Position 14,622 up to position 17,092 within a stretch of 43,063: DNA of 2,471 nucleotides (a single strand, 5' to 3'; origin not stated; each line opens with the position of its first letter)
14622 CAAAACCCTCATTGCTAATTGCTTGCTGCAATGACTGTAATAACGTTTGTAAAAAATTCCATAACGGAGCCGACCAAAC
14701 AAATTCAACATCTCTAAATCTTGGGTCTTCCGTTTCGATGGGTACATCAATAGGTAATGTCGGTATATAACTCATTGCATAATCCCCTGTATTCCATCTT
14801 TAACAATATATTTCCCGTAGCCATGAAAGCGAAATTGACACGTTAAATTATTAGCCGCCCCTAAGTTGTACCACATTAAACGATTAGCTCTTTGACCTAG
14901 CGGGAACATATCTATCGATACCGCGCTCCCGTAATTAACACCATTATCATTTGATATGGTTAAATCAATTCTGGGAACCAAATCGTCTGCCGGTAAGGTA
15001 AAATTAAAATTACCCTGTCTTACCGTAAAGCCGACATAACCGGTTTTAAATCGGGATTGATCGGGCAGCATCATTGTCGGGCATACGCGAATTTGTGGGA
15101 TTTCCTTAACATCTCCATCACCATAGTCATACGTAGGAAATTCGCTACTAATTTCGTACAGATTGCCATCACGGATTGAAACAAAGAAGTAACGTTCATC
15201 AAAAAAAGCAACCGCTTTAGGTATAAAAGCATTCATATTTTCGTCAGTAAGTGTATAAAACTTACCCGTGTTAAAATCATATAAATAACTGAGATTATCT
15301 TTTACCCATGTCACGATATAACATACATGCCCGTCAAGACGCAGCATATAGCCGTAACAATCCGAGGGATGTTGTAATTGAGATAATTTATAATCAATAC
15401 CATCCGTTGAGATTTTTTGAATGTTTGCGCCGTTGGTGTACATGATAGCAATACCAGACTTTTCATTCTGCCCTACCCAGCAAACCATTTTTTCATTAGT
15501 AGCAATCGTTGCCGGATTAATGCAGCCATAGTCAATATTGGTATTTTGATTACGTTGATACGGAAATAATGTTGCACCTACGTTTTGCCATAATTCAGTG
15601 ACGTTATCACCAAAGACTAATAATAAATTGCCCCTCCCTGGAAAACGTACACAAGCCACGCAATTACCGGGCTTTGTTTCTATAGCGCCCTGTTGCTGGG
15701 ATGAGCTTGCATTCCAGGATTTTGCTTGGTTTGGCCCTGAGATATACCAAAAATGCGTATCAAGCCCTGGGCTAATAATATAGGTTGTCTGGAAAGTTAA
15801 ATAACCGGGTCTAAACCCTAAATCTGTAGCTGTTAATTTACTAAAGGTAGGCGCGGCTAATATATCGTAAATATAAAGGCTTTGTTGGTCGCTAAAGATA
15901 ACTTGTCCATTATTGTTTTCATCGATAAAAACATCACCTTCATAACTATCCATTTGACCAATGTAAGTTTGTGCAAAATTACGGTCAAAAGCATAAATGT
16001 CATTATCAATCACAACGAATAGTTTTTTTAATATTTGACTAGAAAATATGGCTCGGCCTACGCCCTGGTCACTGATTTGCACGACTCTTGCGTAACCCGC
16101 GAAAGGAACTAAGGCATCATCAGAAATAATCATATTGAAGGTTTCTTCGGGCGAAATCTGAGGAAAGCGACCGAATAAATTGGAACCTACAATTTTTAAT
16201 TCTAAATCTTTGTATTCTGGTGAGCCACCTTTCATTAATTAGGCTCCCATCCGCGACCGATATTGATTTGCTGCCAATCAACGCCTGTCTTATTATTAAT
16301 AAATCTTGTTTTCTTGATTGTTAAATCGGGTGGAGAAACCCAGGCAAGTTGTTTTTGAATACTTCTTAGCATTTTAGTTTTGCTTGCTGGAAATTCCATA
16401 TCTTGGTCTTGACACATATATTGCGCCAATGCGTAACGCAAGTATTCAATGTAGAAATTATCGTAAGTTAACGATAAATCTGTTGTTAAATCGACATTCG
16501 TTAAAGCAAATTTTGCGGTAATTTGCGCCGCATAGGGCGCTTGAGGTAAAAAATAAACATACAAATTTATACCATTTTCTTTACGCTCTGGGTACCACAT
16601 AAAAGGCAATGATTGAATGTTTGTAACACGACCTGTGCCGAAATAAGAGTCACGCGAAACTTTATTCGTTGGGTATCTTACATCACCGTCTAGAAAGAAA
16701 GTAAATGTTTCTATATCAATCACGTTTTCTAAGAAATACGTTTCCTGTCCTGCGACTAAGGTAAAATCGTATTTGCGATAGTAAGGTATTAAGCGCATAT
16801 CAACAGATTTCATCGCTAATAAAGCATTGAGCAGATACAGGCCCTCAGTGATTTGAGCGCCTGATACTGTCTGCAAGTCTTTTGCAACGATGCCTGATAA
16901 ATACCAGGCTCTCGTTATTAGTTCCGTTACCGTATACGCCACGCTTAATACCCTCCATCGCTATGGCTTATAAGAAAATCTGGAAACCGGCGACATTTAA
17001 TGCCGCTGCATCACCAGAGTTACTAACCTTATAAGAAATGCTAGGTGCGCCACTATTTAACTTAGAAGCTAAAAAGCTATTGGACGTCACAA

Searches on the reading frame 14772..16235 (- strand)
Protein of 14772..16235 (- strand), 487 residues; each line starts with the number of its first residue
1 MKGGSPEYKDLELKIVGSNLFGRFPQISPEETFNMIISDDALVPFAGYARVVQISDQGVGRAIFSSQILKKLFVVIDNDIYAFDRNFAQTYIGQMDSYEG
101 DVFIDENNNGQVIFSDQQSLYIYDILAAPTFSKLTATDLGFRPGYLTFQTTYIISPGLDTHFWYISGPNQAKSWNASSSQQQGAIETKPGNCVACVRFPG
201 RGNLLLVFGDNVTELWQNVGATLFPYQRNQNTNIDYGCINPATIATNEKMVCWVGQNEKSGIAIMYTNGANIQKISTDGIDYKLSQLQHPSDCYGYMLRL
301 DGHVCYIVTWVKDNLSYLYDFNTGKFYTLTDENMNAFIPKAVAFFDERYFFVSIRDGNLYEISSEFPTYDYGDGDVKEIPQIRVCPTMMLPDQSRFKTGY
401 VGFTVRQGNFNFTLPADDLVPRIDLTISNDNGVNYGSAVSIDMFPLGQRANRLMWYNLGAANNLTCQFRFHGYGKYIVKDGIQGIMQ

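Call 44: search_protein_families(library=phrogs, proteins=[window:14772-16235:-], max_evalue=0.001)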
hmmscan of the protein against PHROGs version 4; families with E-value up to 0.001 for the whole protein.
window:14772-16235:- (487 aa): 1 family
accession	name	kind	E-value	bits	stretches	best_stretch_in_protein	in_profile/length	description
phrog_578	-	connector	1.4e-43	150.1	1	36-471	37-453/486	head closure Hc3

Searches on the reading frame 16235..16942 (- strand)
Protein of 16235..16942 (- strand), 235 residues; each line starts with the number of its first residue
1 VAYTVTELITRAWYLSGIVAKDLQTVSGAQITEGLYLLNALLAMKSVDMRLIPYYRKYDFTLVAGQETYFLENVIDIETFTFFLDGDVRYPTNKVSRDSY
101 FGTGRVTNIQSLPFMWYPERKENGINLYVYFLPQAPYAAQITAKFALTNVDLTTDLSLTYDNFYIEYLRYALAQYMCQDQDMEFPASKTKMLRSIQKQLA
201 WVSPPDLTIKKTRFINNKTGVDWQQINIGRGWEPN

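Call 44: search_protein_families(library=phrogs, proteins=[window:16235-16942:-], max_evalue=0.001)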
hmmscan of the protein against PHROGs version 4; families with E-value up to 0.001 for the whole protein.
window:16235-16942:- (235 aa): 1 family
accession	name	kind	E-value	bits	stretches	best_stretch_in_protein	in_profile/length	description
phrog_12985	-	unknown function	1.1e-05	26.4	1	3-186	2-195/238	-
